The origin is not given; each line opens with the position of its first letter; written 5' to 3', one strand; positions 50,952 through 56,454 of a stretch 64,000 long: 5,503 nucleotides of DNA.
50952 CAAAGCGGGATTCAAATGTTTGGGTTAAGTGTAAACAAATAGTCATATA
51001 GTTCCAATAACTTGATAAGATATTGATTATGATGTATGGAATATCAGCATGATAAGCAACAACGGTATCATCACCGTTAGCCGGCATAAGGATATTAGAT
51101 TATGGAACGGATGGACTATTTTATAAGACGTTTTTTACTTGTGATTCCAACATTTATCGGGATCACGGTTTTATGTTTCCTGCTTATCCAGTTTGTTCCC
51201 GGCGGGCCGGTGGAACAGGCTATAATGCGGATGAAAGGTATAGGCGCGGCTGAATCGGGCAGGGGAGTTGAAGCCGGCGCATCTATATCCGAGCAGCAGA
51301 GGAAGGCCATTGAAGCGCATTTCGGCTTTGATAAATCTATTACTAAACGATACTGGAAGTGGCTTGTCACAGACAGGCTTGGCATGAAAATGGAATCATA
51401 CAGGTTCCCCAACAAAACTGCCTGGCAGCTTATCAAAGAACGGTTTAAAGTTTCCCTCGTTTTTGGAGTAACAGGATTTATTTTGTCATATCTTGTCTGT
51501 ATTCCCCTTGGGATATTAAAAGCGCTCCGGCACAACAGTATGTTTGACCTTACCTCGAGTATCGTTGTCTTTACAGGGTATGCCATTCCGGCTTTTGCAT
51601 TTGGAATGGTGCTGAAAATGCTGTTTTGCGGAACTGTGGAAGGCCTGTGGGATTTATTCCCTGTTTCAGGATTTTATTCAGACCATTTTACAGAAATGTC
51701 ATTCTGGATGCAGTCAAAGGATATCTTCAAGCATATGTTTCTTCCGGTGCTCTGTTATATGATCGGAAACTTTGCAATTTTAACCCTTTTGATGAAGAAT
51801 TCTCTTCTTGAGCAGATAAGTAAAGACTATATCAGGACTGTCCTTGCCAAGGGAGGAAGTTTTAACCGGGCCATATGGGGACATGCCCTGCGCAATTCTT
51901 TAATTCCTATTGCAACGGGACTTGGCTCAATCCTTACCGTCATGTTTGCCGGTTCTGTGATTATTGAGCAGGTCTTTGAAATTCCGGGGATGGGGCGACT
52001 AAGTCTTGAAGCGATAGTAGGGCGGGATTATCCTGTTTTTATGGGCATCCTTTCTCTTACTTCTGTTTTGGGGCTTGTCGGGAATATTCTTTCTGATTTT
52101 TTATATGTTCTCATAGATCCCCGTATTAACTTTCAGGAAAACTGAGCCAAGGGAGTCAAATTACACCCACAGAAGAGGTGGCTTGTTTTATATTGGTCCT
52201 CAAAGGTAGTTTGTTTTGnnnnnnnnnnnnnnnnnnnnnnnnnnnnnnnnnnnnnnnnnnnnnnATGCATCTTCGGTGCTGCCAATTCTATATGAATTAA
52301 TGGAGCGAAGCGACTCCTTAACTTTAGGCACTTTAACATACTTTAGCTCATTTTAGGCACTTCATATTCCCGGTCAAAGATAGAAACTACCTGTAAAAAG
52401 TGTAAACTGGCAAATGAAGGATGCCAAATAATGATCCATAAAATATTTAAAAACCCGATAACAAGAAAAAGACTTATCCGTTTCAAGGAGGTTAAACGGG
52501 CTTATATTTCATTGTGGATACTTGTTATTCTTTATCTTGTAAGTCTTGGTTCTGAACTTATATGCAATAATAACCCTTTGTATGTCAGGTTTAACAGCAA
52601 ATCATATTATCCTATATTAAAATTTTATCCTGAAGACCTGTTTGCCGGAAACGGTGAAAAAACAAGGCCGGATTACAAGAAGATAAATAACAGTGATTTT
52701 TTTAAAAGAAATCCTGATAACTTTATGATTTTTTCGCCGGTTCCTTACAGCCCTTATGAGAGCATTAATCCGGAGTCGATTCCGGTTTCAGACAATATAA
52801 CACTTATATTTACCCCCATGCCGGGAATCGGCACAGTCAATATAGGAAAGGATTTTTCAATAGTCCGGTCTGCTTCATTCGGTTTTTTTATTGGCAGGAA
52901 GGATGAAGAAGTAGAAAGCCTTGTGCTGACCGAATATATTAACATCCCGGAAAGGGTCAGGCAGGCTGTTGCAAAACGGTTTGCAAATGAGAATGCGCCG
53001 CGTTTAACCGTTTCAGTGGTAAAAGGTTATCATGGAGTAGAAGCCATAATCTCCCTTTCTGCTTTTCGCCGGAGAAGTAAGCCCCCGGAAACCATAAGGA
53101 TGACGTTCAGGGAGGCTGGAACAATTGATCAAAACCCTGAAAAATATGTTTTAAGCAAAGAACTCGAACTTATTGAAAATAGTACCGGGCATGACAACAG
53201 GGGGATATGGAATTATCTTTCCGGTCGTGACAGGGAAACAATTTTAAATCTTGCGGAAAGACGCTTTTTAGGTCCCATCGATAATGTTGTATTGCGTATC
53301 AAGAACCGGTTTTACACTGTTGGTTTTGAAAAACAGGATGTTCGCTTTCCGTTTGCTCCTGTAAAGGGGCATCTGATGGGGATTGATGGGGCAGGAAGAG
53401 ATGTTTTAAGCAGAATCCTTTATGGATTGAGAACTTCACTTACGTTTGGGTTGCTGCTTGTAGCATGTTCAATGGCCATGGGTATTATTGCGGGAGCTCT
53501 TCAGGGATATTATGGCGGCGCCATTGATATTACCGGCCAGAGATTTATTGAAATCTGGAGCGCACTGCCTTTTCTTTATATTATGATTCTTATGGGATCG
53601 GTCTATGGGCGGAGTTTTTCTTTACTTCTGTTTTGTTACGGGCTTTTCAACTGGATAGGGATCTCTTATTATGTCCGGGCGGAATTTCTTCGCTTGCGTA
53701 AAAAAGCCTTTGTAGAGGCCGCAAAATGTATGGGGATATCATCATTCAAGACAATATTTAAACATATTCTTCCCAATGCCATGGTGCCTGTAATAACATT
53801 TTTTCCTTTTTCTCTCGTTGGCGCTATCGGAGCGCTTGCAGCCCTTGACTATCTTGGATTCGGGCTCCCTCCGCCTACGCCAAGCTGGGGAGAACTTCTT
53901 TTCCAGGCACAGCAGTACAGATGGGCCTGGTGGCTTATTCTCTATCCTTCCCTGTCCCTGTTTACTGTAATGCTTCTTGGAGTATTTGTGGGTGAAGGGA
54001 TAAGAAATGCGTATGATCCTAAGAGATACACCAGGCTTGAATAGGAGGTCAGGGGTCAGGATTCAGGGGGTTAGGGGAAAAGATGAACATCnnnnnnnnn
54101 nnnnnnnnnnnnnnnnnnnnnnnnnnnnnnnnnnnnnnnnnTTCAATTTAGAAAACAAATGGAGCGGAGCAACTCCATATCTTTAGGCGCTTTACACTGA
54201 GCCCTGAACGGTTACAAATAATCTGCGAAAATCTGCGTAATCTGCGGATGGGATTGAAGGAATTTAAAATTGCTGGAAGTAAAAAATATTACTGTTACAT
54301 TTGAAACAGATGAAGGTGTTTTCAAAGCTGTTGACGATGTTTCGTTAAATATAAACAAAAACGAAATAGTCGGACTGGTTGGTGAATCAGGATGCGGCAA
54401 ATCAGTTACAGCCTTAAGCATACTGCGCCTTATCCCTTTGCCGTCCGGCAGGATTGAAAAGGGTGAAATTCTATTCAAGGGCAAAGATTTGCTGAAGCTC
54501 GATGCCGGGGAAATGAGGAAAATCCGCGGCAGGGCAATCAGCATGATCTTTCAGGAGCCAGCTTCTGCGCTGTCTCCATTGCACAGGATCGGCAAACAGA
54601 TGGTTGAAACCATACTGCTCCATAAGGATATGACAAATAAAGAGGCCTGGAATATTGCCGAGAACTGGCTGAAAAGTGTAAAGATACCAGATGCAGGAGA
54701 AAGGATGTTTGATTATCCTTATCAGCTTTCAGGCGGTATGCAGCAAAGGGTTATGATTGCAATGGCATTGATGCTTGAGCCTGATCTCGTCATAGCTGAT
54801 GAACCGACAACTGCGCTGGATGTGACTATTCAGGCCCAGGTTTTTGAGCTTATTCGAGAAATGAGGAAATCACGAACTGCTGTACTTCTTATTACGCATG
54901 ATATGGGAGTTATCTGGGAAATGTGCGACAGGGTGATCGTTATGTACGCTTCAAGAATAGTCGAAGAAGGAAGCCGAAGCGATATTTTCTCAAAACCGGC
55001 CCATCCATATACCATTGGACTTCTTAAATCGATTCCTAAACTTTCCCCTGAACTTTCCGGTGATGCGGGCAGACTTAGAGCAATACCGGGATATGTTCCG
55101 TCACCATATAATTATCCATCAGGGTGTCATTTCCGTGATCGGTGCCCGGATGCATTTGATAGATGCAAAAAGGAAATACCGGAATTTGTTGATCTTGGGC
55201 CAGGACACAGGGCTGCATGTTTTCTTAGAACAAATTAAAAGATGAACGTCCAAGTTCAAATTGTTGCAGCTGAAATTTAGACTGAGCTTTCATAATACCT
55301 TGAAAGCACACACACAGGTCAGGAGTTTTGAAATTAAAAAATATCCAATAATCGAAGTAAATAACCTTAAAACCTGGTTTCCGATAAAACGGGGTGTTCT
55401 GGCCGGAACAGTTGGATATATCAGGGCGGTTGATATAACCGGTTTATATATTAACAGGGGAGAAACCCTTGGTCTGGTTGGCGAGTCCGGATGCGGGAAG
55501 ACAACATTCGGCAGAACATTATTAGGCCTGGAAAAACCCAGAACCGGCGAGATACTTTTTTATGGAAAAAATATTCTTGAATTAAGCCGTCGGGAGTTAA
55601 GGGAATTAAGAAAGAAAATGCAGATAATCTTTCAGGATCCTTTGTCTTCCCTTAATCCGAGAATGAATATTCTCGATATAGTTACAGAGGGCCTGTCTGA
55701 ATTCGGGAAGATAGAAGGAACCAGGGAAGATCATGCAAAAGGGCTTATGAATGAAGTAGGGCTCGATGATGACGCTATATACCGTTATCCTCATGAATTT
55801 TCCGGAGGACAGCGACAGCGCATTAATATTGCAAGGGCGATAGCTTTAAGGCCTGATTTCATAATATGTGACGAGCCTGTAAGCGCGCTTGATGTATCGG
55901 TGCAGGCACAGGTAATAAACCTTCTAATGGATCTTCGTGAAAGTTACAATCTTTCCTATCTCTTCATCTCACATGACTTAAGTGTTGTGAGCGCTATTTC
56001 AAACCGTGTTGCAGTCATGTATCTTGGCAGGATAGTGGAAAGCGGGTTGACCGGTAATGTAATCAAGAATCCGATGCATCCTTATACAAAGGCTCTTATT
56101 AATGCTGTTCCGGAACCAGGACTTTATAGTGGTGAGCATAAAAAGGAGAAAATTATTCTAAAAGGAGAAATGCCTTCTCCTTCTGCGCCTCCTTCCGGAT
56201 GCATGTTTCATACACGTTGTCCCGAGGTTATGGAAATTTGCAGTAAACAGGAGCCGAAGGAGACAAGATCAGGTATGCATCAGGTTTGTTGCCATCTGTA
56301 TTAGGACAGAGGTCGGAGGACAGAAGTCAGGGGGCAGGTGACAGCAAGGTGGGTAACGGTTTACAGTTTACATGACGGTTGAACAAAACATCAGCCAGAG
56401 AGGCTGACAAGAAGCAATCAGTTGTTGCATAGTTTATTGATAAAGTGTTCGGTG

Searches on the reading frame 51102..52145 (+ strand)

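Call 64: search_protein_families(library=pfam, proteins=[window:51102-52145:+], max_evalue=0.001)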
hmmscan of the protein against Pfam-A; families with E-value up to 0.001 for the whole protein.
window:51102-52145:+ (347 aa): 1 family
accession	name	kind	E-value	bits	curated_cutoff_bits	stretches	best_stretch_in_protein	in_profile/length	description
PF00528.27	BPD_transp_1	-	1.5e-34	119.8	26.4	1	134-342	2-182/184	Binding-protein-dependent transport system inner membrane component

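Call 65: search_protein_families(library=padloc, proteins=[window:51102-52145:+], max_evalue=0.001)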
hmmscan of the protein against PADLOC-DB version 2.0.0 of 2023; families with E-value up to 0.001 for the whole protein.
window:51102-52145:+ (347 aa): 0 families

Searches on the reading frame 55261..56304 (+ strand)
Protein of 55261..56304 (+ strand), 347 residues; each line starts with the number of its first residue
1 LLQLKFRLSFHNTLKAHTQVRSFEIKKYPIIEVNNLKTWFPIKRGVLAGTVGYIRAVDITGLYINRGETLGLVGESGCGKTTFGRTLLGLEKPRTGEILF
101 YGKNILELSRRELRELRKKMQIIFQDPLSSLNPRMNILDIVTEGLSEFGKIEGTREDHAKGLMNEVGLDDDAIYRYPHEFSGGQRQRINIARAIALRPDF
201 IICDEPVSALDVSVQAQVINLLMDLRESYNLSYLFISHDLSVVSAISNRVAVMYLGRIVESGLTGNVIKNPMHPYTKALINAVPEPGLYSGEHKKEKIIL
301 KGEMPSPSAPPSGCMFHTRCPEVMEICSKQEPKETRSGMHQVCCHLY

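Call 64: search_protein_families(library=pfam, proteins=[window:55261-56304:+], max_evalue=0.001)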
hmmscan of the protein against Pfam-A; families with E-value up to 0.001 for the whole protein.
window:55261-56304:+ (347 aa): 3 families
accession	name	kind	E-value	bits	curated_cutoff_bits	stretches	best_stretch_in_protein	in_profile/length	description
PF00005.33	ABC_tran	-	1.1e-31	110.6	25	1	62-207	6-136/137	ABC transporter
PF08352.17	oligo_HPY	-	1.4e-17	64.3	27.1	1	259-327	1-65/65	Oligopeptide/dipeptide transporter, C-terminal region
PF13304.12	AAA_21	-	0.00078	20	27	0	170-243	228-303/304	AAA domain, putative AbiEii toxin, Type IV TA system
